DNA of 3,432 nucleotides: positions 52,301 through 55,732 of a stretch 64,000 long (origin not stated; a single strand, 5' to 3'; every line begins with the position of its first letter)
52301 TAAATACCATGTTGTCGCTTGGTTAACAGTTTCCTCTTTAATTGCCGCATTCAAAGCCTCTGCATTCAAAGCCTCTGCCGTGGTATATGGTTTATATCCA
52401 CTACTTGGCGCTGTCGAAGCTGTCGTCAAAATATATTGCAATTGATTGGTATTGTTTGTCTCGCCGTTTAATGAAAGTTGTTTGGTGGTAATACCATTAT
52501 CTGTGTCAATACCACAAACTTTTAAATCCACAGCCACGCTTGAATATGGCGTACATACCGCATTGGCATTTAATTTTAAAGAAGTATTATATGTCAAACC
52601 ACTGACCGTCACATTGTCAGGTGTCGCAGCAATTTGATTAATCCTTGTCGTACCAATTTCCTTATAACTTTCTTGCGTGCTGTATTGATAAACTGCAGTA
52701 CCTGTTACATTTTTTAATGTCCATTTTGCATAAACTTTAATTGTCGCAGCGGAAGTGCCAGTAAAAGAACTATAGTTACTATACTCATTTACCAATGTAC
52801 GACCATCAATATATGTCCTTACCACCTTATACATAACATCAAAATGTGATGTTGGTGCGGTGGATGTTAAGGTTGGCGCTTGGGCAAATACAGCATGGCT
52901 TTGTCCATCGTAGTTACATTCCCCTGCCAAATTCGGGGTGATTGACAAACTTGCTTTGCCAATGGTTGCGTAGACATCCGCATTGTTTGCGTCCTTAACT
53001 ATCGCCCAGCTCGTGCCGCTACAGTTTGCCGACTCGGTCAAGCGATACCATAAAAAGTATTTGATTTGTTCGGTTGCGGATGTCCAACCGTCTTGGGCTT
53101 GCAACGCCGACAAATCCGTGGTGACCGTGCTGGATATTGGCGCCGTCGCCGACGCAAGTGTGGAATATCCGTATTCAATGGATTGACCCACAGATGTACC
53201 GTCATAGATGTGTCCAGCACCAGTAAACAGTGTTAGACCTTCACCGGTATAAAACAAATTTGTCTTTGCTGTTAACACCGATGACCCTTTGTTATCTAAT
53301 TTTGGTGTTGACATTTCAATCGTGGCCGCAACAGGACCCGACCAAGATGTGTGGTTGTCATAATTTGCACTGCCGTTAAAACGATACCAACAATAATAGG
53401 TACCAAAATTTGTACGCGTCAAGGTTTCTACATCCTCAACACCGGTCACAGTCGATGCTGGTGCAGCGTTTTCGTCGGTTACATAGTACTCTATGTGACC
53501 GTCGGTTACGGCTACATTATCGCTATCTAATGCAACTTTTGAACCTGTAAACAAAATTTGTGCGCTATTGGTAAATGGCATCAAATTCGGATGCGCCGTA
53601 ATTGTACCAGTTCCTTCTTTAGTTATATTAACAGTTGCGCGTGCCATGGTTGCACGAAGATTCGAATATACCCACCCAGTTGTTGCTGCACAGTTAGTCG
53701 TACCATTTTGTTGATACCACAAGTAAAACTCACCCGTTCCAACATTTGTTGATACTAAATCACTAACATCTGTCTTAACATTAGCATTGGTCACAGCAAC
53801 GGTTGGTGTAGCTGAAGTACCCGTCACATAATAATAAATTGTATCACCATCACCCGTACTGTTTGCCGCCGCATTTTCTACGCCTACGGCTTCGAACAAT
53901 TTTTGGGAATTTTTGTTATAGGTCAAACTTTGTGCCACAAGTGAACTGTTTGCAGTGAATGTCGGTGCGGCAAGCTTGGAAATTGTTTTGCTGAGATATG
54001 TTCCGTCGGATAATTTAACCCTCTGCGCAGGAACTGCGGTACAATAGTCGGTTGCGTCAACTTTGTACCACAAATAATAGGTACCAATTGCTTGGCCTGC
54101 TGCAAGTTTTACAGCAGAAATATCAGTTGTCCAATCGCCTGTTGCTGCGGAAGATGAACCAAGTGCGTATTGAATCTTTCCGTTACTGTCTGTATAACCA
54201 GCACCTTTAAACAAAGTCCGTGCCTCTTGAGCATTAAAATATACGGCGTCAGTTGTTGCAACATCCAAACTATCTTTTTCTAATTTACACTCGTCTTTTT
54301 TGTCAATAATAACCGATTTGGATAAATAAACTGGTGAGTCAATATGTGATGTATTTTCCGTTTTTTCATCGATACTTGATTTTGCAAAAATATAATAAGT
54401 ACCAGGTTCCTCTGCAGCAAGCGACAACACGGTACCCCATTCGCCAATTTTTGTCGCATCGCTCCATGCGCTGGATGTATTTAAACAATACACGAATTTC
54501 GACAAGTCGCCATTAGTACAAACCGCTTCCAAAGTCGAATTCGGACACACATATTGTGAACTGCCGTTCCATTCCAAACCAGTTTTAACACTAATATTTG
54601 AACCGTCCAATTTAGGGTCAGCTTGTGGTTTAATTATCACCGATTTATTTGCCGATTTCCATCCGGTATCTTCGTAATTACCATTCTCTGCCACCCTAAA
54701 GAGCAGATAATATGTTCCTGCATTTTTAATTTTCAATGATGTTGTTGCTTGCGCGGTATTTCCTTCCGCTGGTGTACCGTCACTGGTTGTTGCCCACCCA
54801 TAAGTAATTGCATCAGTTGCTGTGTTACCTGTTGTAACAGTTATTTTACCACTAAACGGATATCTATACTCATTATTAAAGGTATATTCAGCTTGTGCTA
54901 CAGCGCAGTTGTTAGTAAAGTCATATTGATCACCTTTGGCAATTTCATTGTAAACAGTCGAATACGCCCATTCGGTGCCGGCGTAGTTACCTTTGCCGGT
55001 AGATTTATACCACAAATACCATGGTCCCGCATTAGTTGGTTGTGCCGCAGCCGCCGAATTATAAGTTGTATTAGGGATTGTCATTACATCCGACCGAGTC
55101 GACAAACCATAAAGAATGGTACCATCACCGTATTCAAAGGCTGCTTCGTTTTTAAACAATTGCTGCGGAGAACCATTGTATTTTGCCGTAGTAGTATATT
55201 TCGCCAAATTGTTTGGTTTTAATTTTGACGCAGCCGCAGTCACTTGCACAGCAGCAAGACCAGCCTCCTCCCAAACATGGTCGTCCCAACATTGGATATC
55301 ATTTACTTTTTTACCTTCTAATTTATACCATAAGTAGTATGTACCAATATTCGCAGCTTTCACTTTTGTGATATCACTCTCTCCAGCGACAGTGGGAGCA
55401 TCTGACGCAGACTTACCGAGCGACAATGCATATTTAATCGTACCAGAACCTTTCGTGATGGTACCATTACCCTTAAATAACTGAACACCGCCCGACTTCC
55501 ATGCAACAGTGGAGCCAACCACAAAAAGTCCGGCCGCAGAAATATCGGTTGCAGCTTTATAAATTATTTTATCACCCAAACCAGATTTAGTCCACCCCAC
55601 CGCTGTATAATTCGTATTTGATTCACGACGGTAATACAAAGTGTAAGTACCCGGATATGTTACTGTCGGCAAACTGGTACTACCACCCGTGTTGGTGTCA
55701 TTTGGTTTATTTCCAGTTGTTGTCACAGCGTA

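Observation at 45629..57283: An 11.7-kb single ORF encodes a 3,884-aa membrane-anchored protein built from about 30 divergent repeats with a '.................' signature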

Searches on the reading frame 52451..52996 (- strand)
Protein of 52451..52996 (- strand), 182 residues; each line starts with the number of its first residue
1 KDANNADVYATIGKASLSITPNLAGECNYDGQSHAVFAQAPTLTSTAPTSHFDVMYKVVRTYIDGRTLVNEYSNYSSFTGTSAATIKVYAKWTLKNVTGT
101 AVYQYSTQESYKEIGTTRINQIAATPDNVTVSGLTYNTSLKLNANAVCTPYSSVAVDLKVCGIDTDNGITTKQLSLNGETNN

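Call 11: search_protein_families(library=pfam, proteins=[window:52451-52996:-], max_evalue=10)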
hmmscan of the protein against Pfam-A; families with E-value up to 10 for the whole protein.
seq(182 aa): 1 family
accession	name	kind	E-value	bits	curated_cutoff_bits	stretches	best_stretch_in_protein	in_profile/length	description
PF07273.18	DUF1439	-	0.2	11.9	25.9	1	5-46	54-95/152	Protein of unknown function (DUF1439)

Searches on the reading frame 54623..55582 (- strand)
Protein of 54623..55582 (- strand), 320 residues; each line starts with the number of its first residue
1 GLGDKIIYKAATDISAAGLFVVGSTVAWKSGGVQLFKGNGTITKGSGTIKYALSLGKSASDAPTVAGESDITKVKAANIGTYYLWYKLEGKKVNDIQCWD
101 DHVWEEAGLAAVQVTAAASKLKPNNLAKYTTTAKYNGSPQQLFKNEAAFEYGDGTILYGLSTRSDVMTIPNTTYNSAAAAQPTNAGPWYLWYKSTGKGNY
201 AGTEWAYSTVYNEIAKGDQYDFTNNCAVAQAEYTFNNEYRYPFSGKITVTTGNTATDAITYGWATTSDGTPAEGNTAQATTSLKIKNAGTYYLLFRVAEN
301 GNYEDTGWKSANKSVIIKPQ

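Call 14: find_homologous_proteins(query=window:54623-55582:-, max_evalue=0.001)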
Query seq(320 aa): 2929 candidates shared short words with the query, none scored E <= 0.001.
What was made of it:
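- Tried and rejected: With three repeats it found nothing (call 14).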

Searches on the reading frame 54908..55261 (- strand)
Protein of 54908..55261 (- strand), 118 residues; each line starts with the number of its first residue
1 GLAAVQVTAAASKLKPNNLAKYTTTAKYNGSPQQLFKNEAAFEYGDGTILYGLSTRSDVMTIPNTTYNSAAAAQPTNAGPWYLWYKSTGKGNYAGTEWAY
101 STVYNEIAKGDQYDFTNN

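Call 36: search_solved_structures(query=A3, max_evalue=10, show_alignments=2)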
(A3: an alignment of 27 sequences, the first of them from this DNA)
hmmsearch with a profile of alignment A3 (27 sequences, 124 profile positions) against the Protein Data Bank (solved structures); distinct sequences matched with E-value up to 10: 21.
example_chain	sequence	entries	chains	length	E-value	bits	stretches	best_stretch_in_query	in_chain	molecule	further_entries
5lxk_A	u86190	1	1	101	0.03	17.6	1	39-91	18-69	Decoration protein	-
9hbk_D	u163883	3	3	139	0.03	17.6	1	71-113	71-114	Protein OPG185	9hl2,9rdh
3shs_A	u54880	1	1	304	0.069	16.5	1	54-99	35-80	Hoc head outer capsid protein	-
8zvi_a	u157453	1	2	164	0.13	15.5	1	40-91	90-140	Decoration protein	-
7pzy_0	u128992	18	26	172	0.17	15.2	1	57-101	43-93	60S ribosomal protein L20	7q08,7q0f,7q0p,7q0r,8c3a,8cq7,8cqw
4ec6_A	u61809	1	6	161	0.19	15.1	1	69-109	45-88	Putative uncharacterized protein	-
5h8d_A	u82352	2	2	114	0.19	15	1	48-91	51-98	VHH nanobody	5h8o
9spj_U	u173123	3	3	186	0.31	14.4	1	69-101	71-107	60S ribosomal protein L20-A | 60S ribosomal protein eL20 (formerly L20)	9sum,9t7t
9jo7_J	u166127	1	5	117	0.43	13.9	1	46-100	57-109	CRP specific recognition heavy chain antibodie 4 (HCAb4)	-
7fg2_D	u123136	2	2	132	0.47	13.8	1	48-105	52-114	K-874A VHH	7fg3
8en4_C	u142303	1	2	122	0.58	13.5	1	48-89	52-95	Nanobody 53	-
5t89_X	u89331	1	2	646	0.59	13.5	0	69-104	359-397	Vascular endothelial growth factor receptor 1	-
9ik8_E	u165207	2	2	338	0.75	13.1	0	72-89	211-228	scFv16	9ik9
8z8l_A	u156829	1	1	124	0.77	13.1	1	50-102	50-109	nanobody dAb1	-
6woo_S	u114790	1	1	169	0.87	12.9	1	57-103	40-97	eL20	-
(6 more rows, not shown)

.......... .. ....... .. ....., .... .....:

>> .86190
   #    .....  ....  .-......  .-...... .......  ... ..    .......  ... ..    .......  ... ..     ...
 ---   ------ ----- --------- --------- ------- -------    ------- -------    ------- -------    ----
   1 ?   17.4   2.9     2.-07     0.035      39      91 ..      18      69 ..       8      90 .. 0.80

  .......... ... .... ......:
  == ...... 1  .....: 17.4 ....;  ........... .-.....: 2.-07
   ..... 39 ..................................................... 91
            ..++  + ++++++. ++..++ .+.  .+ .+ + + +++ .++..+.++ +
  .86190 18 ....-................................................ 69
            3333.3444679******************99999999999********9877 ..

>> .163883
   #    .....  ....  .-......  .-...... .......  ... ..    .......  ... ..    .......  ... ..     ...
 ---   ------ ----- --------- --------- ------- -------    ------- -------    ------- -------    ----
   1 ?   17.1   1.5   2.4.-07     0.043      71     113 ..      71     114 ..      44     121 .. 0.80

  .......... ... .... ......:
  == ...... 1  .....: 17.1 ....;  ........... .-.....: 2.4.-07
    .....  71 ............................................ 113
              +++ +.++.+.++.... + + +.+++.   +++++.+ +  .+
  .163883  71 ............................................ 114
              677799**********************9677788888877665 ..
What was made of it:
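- Weak sequence matches to Ig-like phage decoration proteins (call 36).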

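Call 43: predict_structure(alignment_id=A3)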
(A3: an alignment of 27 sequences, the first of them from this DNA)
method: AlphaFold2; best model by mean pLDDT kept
length: 118 residues; sequences in the alignment: 27
mean_pLDDT: 89.6   pTM: 0.78
mean pLDDT of the five models: 89.6, 89.1, 88.8, 88.5, 87.8
residues with pLDDT >= 90: 79; 70-90: 34; 50-70: 5; < 50: 0
segments of 3 or more residues with pLDDT < 50: none
pLDDT, mean of each block of 10 residues (from residue 1): 90 90 90 95 96 86 88 94 95 93 84 70
secondary structure, 60 per line:
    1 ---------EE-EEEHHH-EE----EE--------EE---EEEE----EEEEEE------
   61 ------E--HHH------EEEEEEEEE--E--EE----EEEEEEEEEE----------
elements in order: E13-15 E41-44 E49-54 E79-87 E99-108
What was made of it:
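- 47201..56179 (-): Main array of 25 significant ~110-aa repeat domains (aa 369-3361). It is interrupted by a degenerate stretch at aa 1443-1696 (52196-52957). AlphaFold2 model of copy aa 675-792: pLDDT 89.6, pTM 0.78, all-beta (call 43).
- On Ig-like beta-sandwich (E-set) fold: The model is confident and all-beta (call 43), and all the top neighbours are Ig-like, PKD or cadherin domains.
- AlphaFold2 pLDDT 89.6, all-beta (call 43).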

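Call 46: fold_search(model_id=the predicted structure, library=pdb)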
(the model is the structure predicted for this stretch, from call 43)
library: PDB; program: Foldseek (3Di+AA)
matches with E <= 10: 341; with E <= 0.001: 0
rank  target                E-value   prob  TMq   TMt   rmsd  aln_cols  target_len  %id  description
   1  3ff8_B                3.8e-01  0.41  0.35  0.39   5.7       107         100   10  Structure of NK cell receptor KLRG1 bound to E-cadherin (released 2009-07-28)
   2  2omu_B                4.3e-01  0.44  0.38  0.41   5.5       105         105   10  Crystal structure of InlA G194S+S Y369S/hEC1 complex (released 2007-08-28)
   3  7r3n_B                4.5e-01  0.47  0.39  0.19   5.4       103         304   14  mouse Interleukin-12 subunit beta - p80 homodimer in space group P21 crystal form 3 (released 2022-05-04)
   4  3ff8_A                4.8e-01  0.33  0.35  0.39   5.7       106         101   10  Structure of NK cell receptor KLRG1 bound to E-cadherin (released 2009-07-28)
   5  2omx_B                5.9e-01  0.38  0.38  0.40   5.5       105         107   10  Crystal structure of InlA S192N G194S+S/hEC1 complex (released 2007-08-28)
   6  6jcs_R                6.6e-01  0.41  0.39  0.45   6.1       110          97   11  AAV5 in complex with AAVR (released 2019-08-14)
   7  8pn5_E                7.0e-01  0.38  0.39  0.17   5.4       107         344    9  Crystal structure of the HC7-Glu200Ala mutant complexed to a triglycopeptide (released 2024-03-06)
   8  8pn3_A                7.0e-01  0.30  0.35  0.16   6.4       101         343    7  Crystal structure of the HC7-Glu200Ala mutant complexed to a tetraglycopeptide. (released 2024-03-06)
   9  8aif_C                8.3e-01  0.47  0.46  0.46   6.1       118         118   14  TapA acts as specific chaperone in TasA non-amyloid filament formation (released 2023-04-12)
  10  3ubg_B                8.3e-01  0.14  0.30  0.15   8.9       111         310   13  Crystal structure of Drosophila N-cadherin EC1-3, II (released 2011-12-21)
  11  8opr_A                8.7e-01  0.35  0.39  0.10   7.2       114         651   14  Structure of the EA1 surface layer of Bacillus anthracis (released 2023-11-08)
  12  8pmu                  9.2e-01  0.33  0.39  0.17   5.2       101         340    8  Crystal structure of the HC7 apo form (released 2024-03-06)
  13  7biz_A                9.8e-01  0.23  0.38  0.13   8.1       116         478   16  Structure of a B12 binding lipoprotein from Bacteroides thetaiotaomicron (released 2022-03-02)
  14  8pn3_B                1.0e+00  0.28  0.37  0.16   6.3       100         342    7  Crystal structure of the HC7-Glu200Ala mutant complexed to a tetraglycopeptide. (released 2024-03-06)
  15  7uww_B                1.1e+00  0.33  0.38  0.10   5.3       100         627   14  Sas6 with alpha-cyclodextrin (released 2023-06-14)
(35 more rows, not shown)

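Call 78: fold_search(model_id=the predicted structure, library=viral)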
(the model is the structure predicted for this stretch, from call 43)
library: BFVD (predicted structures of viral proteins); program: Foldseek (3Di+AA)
matches with E <= 10: 347; with E <= 0.001: 0
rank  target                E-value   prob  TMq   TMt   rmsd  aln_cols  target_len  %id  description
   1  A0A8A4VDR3            1.5e-01  0.77  0.39  0.34   8.5       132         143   14  (no name in the UniProt tables at hand)
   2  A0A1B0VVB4            1.5e-01  0.84  0.43  0.22   6.9       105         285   16  Outer capsid protein Hoc I [Salmonella phage vB_SnwM_CGG4-1]
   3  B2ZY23                1.8e-01  0.96  0.51  0.39   3.8       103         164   13  PKD domain-containing protein [Ralstonia phage phiRSL1]
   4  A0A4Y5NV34            1.9e-01  0.75  0.41  0.22   6.3       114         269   11  Scaffolding protein [Escherichia phage vB_EcoS_W011D]
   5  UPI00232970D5         1.9e-01  0.54  0.34  0.35   8.0       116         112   19  (no name look-up for this kind of identifier)
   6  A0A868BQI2            2.3e-01  0.89  0.46  0.23   5.3       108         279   13  (no name in the UniProt tables at hand)
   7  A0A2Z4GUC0            2.4e-01  0.57  0.35  0.12   5.7        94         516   13  (no name in the UniProt tables at hand)
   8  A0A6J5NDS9            2.8e-01  0.51  0.38  0.15   6.3       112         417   14  Big-1 domain-containing protein (Fragment) [uncultured Caudovirales phage]
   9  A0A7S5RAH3            2.8e-01  0.44  0.35  0.16   6.4       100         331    8  Cadherin domain-containing protein [Rhizobium phage RHph_Y2_6]
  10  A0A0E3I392            3.0e-01  0.51  0.36  0.20   6.7       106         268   17  PKD domain-containing protein [Synechococcus phage ACG-2014f]
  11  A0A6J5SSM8            3.5e-01  0.63  0.46  0.14   5.8       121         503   15  Uncharacterized protein [uncultured Caudovirales phage]
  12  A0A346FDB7            3.7e-01  0.66  0.37  0.38   6.2        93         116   18  BIG2 domain-containing protein [Sphingomonas phage Scott]
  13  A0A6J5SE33            4.0e-01  0.57  0.38  0.12   5.7        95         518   13  Chitobiase/beta-hexosaminidase C-terminal domain containing protein [uncultured Caudovirales phage]
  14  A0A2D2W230            4.2e-01  0.35  0.33  0.13   6.4        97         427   14  (no name in the UniProt tables at hand)
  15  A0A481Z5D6            4.4e-01  0.47  0.39  0.12   6.2       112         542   16  Collagen triple helix repeat protein [Pithovirus LCPAC202]
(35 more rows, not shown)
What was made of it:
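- Closest known: Tandem bacterial Ig-like. Same: These are the nearest structural neighbours found (calls 46, 78).
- The best, non-significant, structural neighbours are cadherin EC1, PKD, Hoc, SiiE BIg and the EA1 S-layer protein (calls 46, 78).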
